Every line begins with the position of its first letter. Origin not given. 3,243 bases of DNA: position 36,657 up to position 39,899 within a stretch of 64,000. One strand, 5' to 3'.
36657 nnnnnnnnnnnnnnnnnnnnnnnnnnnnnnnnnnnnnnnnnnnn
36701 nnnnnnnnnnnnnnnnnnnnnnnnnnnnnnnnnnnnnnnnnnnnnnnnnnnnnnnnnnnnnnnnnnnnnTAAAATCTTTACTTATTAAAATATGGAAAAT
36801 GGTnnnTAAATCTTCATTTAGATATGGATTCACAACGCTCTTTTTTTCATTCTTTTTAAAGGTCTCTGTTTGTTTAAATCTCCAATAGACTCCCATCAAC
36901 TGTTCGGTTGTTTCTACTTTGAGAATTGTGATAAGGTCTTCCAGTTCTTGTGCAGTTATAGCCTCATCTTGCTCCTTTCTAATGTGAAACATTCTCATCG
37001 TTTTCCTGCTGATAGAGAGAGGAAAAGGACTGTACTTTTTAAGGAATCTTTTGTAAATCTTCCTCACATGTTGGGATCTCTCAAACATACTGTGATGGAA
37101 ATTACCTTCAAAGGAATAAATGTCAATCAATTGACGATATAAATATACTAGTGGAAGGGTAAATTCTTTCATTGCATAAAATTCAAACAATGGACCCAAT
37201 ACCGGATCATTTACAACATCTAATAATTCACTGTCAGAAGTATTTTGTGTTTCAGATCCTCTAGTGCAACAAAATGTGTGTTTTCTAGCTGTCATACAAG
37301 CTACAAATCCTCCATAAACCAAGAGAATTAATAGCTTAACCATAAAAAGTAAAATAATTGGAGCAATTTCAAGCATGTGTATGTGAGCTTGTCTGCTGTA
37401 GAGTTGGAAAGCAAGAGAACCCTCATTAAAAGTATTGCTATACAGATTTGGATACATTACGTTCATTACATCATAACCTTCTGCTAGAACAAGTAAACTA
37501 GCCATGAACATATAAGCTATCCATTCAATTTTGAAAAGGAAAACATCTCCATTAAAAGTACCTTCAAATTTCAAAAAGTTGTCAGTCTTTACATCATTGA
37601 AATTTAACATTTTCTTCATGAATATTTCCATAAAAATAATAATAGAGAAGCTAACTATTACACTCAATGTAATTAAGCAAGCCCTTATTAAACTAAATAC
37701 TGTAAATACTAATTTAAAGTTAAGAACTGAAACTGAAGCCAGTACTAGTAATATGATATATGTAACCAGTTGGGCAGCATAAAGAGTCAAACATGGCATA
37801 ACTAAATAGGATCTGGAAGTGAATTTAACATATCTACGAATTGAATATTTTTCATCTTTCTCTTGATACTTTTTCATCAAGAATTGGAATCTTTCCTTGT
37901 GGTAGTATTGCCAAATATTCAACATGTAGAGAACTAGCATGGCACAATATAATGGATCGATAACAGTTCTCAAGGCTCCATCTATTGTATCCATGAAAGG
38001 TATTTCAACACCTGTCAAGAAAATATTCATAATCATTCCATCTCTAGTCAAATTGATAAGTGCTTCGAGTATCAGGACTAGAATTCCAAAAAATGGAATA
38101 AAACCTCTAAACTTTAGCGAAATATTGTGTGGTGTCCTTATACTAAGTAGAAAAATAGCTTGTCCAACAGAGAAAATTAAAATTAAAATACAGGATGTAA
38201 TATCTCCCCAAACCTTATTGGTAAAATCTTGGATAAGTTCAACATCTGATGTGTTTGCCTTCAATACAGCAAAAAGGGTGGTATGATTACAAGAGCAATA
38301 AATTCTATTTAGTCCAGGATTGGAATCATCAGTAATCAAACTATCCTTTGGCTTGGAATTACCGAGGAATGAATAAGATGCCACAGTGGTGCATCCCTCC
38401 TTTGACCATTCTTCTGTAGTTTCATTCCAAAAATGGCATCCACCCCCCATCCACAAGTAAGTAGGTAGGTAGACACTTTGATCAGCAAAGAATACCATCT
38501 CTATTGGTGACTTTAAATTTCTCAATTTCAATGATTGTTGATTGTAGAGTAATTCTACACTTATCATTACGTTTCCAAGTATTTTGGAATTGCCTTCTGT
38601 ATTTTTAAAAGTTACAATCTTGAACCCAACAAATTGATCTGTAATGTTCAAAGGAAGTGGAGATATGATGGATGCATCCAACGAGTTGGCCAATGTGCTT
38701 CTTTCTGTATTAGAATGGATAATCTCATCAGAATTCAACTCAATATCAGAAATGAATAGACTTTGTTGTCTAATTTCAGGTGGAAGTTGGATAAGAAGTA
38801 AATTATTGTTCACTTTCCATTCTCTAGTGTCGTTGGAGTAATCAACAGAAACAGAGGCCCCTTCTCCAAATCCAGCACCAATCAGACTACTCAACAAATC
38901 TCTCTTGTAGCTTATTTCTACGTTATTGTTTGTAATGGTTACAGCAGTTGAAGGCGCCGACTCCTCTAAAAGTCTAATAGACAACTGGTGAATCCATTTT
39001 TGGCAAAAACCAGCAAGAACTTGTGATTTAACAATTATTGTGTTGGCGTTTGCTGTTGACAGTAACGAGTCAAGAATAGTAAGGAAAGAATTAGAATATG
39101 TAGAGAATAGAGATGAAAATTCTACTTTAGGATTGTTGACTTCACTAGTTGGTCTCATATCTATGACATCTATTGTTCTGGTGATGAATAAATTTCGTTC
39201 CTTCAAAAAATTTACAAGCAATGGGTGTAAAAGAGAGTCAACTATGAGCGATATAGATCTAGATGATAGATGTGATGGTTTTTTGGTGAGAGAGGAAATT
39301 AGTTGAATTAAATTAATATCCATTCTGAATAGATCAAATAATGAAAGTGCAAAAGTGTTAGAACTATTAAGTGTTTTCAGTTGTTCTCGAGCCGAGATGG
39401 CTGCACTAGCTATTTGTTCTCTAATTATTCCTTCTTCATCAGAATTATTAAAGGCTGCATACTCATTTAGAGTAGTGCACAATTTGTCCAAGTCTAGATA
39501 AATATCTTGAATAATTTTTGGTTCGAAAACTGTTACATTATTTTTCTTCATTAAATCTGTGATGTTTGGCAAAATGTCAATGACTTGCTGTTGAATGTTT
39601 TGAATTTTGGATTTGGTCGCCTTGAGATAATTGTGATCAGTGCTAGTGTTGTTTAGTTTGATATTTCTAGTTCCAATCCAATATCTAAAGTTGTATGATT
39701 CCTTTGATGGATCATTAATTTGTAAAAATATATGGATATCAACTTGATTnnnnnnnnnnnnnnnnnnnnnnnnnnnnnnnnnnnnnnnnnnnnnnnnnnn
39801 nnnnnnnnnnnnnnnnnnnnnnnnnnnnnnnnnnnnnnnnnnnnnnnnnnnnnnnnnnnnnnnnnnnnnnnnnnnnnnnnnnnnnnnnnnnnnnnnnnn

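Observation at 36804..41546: Giant receptor with a textbook GAIN/GPS Cys-Trp motif plus 7 TM helices, but HT|T instead of HL|T at the autoproteolysis site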

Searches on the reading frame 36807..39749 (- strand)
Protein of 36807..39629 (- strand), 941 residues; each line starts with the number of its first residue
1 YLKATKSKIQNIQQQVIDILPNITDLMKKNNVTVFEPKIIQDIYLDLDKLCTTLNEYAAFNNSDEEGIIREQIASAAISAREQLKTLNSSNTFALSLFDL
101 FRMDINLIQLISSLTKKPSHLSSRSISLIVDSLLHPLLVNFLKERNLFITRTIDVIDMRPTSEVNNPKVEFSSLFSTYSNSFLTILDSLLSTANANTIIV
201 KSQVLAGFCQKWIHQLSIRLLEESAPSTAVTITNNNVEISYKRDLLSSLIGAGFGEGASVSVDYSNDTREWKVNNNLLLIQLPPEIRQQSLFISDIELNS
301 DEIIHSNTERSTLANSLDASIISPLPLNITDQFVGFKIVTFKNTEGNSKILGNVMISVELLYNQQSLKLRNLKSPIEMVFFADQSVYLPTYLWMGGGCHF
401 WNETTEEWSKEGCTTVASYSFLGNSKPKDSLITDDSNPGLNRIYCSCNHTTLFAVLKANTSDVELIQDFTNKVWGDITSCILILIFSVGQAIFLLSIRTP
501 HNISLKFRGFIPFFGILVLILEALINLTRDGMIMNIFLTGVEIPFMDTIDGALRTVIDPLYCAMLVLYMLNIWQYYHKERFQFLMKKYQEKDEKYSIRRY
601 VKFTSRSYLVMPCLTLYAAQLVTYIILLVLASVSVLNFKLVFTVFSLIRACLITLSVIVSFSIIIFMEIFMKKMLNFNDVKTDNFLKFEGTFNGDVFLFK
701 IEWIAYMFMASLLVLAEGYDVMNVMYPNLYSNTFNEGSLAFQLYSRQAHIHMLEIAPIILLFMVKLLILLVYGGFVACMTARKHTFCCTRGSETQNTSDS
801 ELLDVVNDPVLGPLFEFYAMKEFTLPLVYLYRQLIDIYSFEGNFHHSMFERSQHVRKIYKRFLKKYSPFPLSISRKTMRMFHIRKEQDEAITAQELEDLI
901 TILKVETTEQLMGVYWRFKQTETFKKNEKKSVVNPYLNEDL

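Call 22: search_protein_representatives(protein=window:36807-39629:-)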
Query: 941 residues. Proteins with E-value up to 0.001 (for the whole library): 8; up to 1e-10: 4; up to 1e-30: 4. The best 8 are listed.
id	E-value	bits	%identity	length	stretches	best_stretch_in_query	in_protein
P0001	0.0e+00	1367.9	100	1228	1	1-623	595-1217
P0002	0.0e+00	1340.6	66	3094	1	1-941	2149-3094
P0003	0.0e+00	1243.7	62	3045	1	8-941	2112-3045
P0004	1.3e-104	367.5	48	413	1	546-932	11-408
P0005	3.1e-08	48.7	24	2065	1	335-881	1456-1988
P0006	1.1e-07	46.8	24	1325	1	316-924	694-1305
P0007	7.6e-07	44.1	23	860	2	366-661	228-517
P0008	9.5e-04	33.8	24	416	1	730-925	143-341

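Call 25: search_protein_families(library=pfam, proteins=[P0002, P0004, P0005, P0006, P0007, P0008], max_evalue=0.01)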
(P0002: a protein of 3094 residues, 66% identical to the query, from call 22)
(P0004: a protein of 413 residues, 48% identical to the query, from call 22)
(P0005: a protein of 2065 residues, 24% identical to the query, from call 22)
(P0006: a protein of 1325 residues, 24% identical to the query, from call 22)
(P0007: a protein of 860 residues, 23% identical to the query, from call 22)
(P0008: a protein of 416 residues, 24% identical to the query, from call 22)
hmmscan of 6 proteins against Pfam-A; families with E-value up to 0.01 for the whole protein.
P0002 (3094 aa): 4 families
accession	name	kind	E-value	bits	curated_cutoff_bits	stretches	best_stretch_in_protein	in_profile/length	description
PF01825.27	GPS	-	1.5e-05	25.8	22.5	1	2553-2611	3-45/45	GPCR proteolysis site, GPS, motif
PF25390.1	WD40_RLD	-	0.0001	22.2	150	1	696-816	162-270/363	RCC1-like domain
PF00615.24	RGS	-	0.0016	19.2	23.9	1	2959-3064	4-100/117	Regulator of G protein signaling domain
PF25024.1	EGF_TEN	-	0.0017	18.4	65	1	1329-1482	13-164/234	Teneurin EGF domain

P0004 (413 aa): 1 family
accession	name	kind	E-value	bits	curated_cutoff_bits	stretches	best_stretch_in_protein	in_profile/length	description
PF00615.24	RGS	-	0.00058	20.7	23.9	1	282-373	2-86/117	Regulator of G protein signaling domain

P0005 (2065 aa): 4 families
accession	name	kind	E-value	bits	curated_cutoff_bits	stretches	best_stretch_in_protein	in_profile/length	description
PF07699.19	Ephrin_rec_like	-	9.8e-66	217.8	23.1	14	283-333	1-48/48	Tyrosine-protein kinase ephrin type A/B receptor-like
PF07562.20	NCD3G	-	4.1e-37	126.3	38.9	1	839-886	4-53/54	Nine Cysteines Domain of family 3 GPCR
PF23091.2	TNFR_ELAPOR1_6th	-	1e-21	77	33.2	1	844-888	2-39/41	ELAPOR1-like, TNF receptor-like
PF00615.24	RGS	-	2.9e-09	37.8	23.9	1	1911-2046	2-117/117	Regulator of G protein signaling domain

P0006 (1325 aa): 2 families
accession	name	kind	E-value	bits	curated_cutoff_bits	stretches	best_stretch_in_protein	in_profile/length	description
PF00615.24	RGS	-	9.6e-09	36.1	23.9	1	1183-1306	2-115/117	Regulator of G protein signaling domain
PF01825.27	GPS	-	7.1e-06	26.9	22.5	1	780-821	2-43/45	GPCR proteolysis site, GPS, motif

P0007 (860 aa): 2 families
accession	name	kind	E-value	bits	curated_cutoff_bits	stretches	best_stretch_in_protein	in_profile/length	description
PF00615.24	RGS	-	9.4e-07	29.7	23.9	1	718-841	2-115/117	Regulator of G protein signaling domain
PF01825.27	GPS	-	4.7e-06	27.5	22.5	1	257-298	2-43/45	GPCR proteolysis site, GPS, motif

P0008 (416 aa): 1 family
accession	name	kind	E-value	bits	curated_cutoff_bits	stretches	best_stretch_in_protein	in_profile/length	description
PF00615.24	RGS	-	9.9e-08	32.8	23.9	1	222-341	4-115/117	Regulator of G protein signaling domain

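Call 47: predict_structure(alignment_id=A2)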
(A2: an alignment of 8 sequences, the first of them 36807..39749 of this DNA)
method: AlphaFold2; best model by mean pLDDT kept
length: 981 residues; sequences in the alignment: 8
mean_pLDDT: 49.2   pTM: 0.32
mean pLDDT of the five models: 49.2, 47.6, 46.7, 43.9, 43.8
residues with pLDDT >= 90: 0; 70-90: 117; 50-70: 300; < 50: 564
segments of 3 or more residues with pLDDT < 50: 1-4, 13-22, 31-39, 184-211, 244-409, 411-414, 422-436, 458-481, 491-510, 538-552, 574-606, 619-694, 710-837, 881-885, 906-908, 976-981
pLDDT, mean of each block of 10 residues (from residue 1): 51 44 53 44 65 65 64 61 78 67 69 81 70 59 77 75 75 71 42 27 38 54 60 55 48 39 30 25 29 27 23 25 26 26 28 25 25 34 36 42 42 51 43 49 56 52 32 36 56 43 45 56 66 53 41 55 59 44 38 47 50 50 48 44 46 47 44 39 44 47 50 38 28 33 45 46 40 39 39 42 44 35 33 48 74 69 66 72 54 69 56 66 57 69 78 71 65 46 34
secondary structure, 60 per line:
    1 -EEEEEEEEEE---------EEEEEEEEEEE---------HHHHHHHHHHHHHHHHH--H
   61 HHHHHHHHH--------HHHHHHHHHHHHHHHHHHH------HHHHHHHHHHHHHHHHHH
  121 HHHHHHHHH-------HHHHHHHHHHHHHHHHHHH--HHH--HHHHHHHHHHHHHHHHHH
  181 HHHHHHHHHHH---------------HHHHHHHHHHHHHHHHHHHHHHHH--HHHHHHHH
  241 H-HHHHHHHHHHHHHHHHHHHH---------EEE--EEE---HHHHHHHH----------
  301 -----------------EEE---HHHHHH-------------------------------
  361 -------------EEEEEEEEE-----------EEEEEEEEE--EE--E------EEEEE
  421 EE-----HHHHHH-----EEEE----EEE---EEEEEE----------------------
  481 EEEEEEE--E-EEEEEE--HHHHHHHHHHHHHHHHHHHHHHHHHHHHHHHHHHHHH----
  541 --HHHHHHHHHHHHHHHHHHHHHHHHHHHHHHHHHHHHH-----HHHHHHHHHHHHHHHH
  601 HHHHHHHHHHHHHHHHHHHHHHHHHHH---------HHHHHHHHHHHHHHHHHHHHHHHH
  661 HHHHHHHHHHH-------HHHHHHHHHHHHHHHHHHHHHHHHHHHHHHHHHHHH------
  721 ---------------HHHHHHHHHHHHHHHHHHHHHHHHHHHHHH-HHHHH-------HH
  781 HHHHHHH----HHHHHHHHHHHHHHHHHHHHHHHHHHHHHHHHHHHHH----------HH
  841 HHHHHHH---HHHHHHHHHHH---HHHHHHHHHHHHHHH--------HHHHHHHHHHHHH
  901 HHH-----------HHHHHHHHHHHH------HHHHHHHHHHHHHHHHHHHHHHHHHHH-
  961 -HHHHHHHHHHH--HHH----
elements in order (helices of 4 or more, strands of 3 or more residues): E2-11 E21-31 H41-57 H60-69 H78-96 H103-129 H137-155 H163-191 H207-230 H233-241 H243-262 E272-274 E277-279 H283-290 E318-320 H324-329 E374-382 E394-402 E416-422 H428-433 E439-442 E447-449 E453-458 E481-487 E492-497 H500-536 H543-579 H585-627 H637-671 H679-714 H736-765 H767-771 H779-787 H792-828 H839-847 H851-861 H865-879 H888-903 H915-926 H933-959 H962-972

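Call 51: fold_search(model_id=the predicted structure, library=pdb)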
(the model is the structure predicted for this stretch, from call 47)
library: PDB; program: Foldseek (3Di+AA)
matches with E <= 10: 352; with E <= 0.001: 0
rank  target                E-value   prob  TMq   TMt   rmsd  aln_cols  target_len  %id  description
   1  9jnj_C                4.3e-02  0.96  0.10  0.30  14.7       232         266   10  Crystal structure of Human Cnot9 (released 2025-09-24)
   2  2bv1_A                5.5e-02  1.00  0.11  0.64   3.8       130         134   13  Regulator of G-protein Signalling 1 (Human) (released 2005-06-27)
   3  1agr_E                6.7e-02  1.00  0.10  0.58   6.1       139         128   13  COMPLEX OF ALF4-ACTIVATED GI-ALPHA-1 WITH RGS4 (released 1997-06-16)
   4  2bv1_B                7.4e-02  1.00  0.10  0.64   3.7       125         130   14  Regulator of G-protein Signalling 1 (Human) (released 2005-06-27)
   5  5do9_B                8.5e-02  1.00  0.10  0.56   5.1       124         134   11  Structure of regulator of G protein signaling 8 (RGS8) in complex with AlF4-activated Galpha-q (released 2016-01-20)
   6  1agr_H                9.0e-02  1.00  0.10  0.74   3.5       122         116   13  COMPLEX OF ALF4-ACTIVATED GI-ALPHA-1 WITH RGS4 (released 1997-06-16)
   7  6am3_X                9.0e-02  0.98  0.09  0.48   6.9       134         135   14  Regulator of G protein signaling (RGS) 17 in complex with Ca2+ (released 2019-02-13)
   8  2ode_B                1.0e-01  1.00  0.09  0.53   5.2       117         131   12  Crystal structure of the heterodimeric complex of human RGS8 and activated Gi alpha 3 (released 2007-02-06)
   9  3c7l_B                1.1e-01  1.00  0.11  0.73   2.8       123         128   10  Molecular architecture of Galphao and the structural basis for RGS16-mediated deactivation (released 2008-05-06)
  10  2ode_D                1.1e-01  1.00  0.09  0.61   5.0       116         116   13  Crystal structure of the heterodimeric complex of human RGS8 and activated Gi alpha 3 (released 2007-02-06)
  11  2bt2_E                1.2e-01  1.00  0.11  0.65   3.6       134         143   15  Structure of the regulator of G-protein signaling 16 (released 2005-06-03)
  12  2jm5_MODEL_1_A        1.3e-01  1.00  0.11  0.64   3.9       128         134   11  Solution Structure of the RGS domain from human RGS18 (released 2006-10-24)
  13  6am3_A                1.5e-01  0.97  0.09  0.49   7.0       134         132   14  Regulator of G protein signaling (RGS) 17 in complex with Ca2+ (released 2019-02-13)
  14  3c7l_A                1.8e-01  1.00  0.11  0.75   2.7       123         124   11  Molecular architecture of Galphao and the structural basis for RGS16-mediated deactivation (released 2008-05-06)
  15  6xr2_E                2.4e-01  0.90  0.12  0.48   6.6       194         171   10  Computationally designed right-handed alpha/alpha homotrimeric toroid with 3 repeats per subunit (released 2021-07-14)
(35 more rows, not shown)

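Call 58: list_cluster_members(proteins=[P0002, P0003, P0004, P0005, P0006, P0007, P0008])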
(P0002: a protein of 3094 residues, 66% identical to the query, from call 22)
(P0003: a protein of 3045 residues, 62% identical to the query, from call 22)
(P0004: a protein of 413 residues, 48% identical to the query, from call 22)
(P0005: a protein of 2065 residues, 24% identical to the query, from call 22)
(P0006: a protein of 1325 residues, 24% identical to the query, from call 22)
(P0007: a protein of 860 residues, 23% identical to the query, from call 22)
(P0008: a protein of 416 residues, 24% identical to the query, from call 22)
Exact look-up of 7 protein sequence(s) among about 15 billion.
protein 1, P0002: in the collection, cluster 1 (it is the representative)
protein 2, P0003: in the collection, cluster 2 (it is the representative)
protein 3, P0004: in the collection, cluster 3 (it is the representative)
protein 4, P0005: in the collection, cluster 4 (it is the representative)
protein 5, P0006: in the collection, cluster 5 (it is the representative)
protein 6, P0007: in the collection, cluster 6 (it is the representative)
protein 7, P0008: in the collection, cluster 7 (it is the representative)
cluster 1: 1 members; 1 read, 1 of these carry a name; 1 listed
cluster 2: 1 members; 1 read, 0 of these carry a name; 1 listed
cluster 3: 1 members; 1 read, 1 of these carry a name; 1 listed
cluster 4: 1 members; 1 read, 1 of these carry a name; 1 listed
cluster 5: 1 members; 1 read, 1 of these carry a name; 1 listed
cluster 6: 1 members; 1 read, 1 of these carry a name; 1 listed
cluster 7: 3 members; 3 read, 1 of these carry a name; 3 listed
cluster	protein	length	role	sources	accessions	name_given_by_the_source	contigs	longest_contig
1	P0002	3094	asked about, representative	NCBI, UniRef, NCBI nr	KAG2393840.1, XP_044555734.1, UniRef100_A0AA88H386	hypothetical protein C9374_003604 [Naegleria lovaniensis] | EGF-like domain-containing protein n=1 Tax=Naegleria lovaniensis TaxID=51637 ... | uncharacterized protein C9374_003604 [Naegleria lovaniensis]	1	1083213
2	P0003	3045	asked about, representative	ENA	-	-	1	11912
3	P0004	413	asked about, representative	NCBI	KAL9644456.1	hypothetical protein ABK040_016583 [Willaertia magna]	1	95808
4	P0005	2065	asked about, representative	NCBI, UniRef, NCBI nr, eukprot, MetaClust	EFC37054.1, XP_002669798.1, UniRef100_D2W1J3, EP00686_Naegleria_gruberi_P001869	predicted protein [Naegleria gruberi] | Predicted protein n=1 Tax=Naegleria gruberi TaxID=5762 RepID=D2W1J3_NAEGR | uncharacterized protein NAEGRDRAFT_75241 [Naegleria gruberi]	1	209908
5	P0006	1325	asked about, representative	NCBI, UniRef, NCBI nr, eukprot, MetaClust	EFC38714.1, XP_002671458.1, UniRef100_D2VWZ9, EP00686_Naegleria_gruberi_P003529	predicted protein [Naegleria gruberi] | Predicted protein n=1 Tax=Naegleria gruberi TaxID=5762 RepID=D2VWZ9_NAEGR | uncharacterized protein NAEGRDRAFT_73564 [Naegleria gruberi]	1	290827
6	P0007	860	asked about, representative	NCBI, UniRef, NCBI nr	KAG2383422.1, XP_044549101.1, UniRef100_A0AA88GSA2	hypothetical protein C9374_004093 [Naegleria lovaniensis] | RGS domain-containing protein n=1 Tax=Naegleria lovaniensis TaxID=51637 ... | uncharacterized protein C9374_004093 [Naegleria lovaniensis]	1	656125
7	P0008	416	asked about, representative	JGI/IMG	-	hypothetical protein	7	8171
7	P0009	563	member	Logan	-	-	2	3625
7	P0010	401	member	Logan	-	-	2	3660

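Call 59: find_encoding_contigs(protein=P0002, flank=8000, max_places=2)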
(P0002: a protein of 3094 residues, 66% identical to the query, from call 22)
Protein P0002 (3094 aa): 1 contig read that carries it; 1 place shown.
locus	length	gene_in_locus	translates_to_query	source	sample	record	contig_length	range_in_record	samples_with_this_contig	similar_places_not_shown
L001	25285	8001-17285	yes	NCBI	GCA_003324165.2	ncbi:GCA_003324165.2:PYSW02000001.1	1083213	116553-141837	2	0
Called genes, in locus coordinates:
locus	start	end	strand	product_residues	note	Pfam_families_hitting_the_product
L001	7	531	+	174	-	PF10241:KxDL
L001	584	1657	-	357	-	-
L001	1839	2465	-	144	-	PF00085:Thioredoxin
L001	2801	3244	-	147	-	PF12678:zf-rbx1, PF00097:zf-C3HC4 (weak), PF13445:zf-RING_UBOX (weak), PF13639:zf-RING_2, PF13923:zf-C3HC4_2 (weak), PF14634:zf-RING_5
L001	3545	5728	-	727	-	-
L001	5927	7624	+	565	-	PF00135:COesterase, PF07859:Abhydrolase_3, PF20434:BD-FAE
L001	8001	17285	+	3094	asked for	-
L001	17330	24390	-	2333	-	-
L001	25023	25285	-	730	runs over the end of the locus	-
